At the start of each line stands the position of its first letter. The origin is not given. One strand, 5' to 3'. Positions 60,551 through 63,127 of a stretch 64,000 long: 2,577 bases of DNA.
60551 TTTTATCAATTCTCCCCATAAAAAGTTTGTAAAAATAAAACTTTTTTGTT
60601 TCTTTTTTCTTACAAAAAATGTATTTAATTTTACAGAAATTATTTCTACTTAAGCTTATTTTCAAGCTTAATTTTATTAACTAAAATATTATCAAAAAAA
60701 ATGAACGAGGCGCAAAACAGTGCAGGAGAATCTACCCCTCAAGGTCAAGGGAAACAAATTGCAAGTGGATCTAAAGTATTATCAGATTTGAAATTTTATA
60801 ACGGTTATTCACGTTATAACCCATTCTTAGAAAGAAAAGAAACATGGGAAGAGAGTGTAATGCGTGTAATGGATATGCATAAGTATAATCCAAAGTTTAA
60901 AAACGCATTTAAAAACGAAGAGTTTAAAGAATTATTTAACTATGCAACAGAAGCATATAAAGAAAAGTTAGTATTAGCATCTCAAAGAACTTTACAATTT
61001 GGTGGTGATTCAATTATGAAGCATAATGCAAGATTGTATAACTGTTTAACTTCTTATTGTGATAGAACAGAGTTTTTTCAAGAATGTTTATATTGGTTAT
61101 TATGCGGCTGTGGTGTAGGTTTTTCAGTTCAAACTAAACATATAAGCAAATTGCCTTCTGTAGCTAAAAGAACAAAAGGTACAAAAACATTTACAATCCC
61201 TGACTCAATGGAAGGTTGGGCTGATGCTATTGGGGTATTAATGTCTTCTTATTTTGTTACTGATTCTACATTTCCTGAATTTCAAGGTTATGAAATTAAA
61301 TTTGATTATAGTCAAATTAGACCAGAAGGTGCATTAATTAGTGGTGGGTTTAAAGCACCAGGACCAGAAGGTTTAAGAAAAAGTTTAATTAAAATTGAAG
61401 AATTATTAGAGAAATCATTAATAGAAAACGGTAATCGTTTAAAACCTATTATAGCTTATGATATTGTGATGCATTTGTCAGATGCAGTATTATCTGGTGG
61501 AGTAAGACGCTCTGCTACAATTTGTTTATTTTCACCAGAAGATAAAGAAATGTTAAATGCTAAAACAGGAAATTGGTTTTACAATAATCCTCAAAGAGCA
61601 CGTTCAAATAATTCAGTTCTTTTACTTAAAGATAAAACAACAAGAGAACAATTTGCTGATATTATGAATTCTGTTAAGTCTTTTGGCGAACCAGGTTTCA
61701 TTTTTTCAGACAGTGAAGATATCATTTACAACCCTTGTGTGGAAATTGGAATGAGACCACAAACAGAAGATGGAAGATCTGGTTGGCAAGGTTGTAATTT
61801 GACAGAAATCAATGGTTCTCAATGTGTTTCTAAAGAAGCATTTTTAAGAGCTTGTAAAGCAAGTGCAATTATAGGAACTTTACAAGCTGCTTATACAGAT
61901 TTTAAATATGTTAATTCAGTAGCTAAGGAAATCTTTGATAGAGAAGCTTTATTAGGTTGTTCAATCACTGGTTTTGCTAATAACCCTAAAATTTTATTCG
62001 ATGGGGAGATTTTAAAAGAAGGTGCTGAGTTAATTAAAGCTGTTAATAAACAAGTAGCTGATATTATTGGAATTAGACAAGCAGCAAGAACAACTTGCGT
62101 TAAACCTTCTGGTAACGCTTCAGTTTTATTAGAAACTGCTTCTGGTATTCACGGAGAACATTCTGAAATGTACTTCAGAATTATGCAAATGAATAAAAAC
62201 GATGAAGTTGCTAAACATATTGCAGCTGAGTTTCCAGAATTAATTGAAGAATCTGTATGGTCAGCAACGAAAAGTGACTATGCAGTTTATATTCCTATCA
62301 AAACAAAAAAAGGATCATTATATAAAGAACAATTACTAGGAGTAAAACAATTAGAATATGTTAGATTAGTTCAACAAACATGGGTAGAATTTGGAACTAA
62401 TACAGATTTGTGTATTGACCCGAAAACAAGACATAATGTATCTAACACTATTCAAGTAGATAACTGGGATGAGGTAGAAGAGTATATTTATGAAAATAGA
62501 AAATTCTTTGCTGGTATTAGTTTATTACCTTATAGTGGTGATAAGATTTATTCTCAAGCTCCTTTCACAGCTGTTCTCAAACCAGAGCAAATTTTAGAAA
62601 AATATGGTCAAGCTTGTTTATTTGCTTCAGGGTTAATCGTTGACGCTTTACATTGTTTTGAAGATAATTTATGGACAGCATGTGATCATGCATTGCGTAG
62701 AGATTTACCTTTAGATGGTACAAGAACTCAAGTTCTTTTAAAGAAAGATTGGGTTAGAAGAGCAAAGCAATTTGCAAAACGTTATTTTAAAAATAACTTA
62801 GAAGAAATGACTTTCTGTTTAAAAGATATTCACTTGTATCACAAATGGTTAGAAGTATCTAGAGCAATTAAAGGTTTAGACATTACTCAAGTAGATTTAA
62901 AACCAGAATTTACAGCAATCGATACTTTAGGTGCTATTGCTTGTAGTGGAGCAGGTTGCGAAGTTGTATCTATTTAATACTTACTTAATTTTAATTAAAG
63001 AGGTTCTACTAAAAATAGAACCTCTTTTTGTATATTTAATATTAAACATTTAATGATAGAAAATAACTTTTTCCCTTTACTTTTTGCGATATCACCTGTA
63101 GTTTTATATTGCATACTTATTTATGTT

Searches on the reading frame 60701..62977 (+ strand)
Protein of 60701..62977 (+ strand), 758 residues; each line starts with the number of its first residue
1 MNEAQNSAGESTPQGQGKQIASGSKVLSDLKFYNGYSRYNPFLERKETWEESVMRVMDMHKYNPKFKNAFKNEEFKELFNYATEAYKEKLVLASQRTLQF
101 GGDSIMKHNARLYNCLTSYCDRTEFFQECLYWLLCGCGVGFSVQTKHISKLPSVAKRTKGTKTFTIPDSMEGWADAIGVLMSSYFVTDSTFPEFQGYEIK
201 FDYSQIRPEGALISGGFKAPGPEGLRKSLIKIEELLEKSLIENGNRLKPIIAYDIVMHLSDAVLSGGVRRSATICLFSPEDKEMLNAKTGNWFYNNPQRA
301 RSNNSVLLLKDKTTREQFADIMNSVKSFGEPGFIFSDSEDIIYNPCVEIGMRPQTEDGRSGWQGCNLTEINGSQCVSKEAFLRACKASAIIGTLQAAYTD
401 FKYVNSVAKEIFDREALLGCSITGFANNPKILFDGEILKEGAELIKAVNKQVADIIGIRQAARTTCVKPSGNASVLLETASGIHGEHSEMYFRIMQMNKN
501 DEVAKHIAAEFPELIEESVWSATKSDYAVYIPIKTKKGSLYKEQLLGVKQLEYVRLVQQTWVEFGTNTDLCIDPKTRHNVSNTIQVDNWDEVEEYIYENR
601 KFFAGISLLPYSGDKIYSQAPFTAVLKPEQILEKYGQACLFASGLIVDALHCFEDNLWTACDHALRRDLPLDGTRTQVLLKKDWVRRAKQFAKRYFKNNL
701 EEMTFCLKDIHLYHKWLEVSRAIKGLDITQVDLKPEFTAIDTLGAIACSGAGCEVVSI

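Call 25: search_protein_families(library=phrogs, proteins=[window:60701-62977:+], max_evalue=0.001)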
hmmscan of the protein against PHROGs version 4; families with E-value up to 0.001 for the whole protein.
window:60701-62977:+ (758 aa): 1 family
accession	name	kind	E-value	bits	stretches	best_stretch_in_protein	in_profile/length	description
phrog_367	-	DNA, RNA and nucleotide metabolism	6.2e-94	316.5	1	32-627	39-665/701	ribonucleotide reductase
